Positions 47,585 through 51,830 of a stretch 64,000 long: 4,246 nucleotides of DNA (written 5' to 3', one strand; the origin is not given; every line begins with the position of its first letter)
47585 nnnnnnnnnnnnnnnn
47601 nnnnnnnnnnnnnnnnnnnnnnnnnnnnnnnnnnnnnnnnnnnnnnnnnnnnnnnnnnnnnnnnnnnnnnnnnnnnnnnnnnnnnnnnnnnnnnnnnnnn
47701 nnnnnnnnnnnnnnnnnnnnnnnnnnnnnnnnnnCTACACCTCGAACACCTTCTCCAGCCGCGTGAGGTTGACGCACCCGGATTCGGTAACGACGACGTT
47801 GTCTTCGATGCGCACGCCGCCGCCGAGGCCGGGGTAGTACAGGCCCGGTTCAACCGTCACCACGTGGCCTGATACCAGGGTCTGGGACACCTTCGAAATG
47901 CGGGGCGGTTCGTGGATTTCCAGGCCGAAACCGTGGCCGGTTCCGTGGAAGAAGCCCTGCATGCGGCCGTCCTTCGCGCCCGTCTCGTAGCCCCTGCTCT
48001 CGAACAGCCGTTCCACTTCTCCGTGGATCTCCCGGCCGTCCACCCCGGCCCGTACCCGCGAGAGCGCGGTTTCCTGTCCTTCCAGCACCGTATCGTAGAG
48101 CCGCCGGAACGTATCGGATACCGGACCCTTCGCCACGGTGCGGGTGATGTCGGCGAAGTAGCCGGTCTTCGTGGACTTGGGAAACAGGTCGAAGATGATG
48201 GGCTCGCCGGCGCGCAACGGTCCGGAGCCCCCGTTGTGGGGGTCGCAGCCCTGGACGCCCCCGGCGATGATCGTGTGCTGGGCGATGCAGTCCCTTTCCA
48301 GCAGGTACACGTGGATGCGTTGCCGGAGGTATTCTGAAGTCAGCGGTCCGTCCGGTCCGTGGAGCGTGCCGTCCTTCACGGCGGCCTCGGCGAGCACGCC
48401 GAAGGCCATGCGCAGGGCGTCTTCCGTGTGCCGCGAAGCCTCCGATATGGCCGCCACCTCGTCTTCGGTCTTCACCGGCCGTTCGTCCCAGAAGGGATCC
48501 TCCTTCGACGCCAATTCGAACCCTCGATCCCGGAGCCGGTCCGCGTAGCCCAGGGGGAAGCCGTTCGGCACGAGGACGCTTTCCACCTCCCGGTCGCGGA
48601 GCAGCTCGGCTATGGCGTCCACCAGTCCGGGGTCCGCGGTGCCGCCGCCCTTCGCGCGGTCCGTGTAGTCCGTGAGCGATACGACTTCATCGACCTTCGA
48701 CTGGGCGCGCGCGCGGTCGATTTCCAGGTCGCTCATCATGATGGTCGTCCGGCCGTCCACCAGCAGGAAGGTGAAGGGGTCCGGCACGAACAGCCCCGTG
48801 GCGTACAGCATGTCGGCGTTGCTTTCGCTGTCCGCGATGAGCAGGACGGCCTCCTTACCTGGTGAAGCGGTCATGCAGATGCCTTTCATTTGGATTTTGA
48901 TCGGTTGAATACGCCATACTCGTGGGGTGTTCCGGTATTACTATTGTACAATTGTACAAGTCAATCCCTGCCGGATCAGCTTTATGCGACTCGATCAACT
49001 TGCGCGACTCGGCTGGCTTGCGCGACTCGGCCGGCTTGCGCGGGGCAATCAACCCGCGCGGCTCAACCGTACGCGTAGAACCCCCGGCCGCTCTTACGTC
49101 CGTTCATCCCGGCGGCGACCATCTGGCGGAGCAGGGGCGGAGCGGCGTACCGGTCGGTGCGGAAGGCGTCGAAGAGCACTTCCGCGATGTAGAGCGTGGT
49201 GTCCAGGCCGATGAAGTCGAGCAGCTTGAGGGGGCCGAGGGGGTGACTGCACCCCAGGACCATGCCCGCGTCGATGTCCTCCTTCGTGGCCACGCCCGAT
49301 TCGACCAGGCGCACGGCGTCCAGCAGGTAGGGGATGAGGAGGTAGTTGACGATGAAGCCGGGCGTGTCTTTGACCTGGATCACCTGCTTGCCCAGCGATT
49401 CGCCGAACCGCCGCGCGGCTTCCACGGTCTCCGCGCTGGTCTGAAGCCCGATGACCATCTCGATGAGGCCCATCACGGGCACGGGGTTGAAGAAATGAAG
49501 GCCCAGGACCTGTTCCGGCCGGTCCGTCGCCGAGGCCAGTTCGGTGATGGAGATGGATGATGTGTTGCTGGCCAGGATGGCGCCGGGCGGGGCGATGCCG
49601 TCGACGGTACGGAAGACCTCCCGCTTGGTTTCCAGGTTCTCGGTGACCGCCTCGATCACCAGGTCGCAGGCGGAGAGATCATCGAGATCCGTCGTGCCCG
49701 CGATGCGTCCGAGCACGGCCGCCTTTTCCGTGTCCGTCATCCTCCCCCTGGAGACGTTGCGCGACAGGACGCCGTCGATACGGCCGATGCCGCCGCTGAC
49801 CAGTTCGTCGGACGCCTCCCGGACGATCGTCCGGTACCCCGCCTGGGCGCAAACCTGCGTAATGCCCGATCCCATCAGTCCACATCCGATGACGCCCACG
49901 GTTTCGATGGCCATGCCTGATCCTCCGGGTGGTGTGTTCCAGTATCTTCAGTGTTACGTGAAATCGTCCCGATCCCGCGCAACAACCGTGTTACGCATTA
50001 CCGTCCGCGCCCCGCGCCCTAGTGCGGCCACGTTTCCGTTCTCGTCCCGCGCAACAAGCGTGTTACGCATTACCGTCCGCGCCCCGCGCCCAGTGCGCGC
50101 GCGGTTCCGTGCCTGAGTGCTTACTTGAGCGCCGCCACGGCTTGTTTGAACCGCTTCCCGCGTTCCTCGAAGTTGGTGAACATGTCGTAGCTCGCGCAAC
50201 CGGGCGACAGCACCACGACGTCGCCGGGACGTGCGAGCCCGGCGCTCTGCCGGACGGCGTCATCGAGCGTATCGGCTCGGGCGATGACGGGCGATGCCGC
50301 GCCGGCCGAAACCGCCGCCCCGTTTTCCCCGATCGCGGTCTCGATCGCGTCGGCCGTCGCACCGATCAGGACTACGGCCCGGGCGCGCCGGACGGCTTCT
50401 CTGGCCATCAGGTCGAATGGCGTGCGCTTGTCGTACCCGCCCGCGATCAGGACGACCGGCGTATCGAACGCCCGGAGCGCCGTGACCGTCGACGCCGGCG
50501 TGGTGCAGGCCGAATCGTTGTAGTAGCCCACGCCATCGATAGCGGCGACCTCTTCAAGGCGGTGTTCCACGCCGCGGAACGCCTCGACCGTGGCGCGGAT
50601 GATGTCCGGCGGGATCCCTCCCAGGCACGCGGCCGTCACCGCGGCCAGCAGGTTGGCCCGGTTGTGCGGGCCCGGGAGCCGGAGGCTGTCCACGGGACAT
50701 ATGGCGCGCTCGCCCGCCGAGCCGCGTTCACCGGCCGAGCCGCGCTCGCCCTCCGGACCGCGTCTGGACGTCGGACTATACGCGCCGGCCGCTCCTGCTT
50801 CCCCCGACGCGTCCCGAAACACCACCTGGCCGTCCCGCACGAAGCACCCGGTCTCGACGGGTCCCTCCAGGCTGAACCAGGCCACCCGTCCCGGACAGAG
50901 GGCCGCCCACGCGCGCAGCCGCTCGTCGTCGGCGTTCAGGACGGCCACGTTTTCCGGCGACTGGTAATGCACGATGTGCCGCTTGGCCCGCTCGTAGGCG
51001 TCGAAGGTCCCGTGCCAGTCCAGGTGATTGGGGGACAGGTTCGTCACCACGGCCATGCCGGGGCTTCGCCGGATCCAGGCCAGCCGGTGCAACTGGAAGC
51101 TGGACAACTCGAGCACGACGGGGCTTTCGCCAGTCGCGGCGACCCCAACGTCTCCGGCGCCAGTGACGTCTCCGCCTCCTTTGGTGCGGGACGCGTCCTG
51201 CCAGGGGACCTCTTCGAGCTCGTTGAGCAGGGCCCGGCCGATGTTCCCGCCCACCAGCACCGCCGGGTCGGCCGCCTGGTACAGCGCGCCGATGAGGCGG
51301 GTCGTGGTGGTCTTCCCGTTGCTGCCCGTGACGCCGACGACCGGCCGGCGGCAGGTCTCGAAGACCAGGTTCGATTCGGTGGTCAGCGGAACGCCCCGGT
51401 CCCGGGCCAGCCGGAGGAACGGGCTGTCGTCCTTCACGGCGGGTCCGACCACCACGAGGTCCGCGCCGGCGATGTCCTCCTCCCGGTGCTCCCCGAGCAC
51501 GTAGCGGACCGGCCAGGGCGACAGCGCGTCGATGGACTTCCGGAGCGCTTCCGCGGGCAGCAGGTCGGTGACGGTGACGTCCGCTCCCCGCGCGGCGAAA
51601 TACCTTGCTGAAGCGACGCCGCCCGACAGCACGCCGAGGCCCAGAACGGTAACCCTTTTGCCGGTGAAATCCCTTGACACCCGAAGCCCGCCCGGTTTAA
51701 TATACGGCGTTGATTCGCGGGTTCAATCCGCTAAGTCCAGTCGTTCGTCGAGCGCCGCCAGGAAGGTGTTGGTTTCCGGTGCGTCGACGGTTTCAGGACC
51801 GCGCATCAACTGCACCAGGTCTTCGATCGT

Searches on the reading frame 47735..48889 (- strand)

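Call 77: search_protein_families(library=pfam, proteins=[window:47735-48889:-], max_evalue=0.00001)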
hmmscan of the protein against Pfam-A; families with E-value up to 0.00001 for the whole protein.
window:47735-48889:- (384 aa): 1 family
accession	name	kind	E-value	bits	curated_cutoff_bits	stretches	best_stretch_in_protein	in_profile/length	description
PF00557.29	Peptidase_M24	-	1.5e-45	155.9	23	1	147-369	2-208/208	Metallopeptidase family M24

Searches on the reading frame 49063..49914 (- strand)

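Call 77: search_protein_families(library=pfam, proteins=[window:49063-49914:-], max_evalue=0.00001)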
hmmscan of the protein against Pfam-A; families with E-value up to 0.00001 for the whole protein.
window:49063-49914:- (283 aa): 2 families
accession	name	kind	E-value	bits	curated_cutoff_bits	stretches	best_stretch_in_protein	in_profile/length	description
PF02737.24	3HCDH_N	-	1.3e-62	211.4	22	1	5-184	1-180/180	3-hydroxyacyl-CoA dehydrogenase, NAD binding domain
PF00725.27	3HCDH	-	1.1e-30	106.4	22.1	1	186-282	1-97/97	3-hydroxyacyl-CoA dehydrogenase, C-terminal domain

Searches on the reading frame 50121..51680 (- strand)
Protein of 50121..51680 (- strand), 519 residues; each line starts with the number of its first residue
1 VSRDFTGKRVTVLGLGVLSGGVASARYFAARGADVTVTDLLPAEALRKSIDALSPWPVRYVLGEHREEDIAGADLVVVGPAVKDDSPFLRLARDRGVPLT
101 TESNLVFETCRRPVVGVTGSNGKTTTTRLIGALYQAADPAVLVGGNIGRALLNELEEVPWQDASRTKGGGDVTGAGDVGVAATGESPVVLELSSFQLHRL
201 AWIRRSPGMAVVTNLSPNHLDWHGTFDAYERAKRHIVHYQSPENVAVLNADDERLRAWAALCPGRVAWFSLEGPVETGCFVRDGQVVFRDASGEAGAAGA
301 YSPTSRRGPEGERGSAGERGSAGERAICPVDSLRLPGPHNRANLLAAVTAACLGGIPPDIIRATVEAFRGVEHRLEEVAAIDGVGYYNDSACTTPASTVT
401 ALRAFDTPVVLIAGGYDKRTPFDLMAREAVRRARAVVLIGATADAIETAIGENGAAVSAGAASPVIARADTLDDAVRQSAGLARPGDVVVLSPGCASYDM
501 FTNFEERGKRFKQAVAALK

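Call 77: search_protein_families(library=pfam, proteins=[window:50121-51680:-], max_evalue=0.00001)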
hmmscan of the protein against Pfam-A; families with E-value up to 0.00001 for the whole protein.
window:50121-51680:- (519 aa): 3 families
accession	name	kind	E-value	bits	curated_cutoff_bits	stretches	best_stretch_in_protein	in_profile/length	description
PF08245.18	Mur_ligase_M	-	6.1e-27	95.3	24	1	117-273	1-149/200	Mur ligase middle domain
PF02875.26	Mur_ligase_C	-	3.7e-11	44.4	28.4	1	373-493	1-125/127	Mur ligase, glutamate ligase domain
PF21799.2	MurD-like_N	-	6.7e-10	39.6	27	1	8-99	1-86/88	Mur ligase MurD-like, N-terminal domain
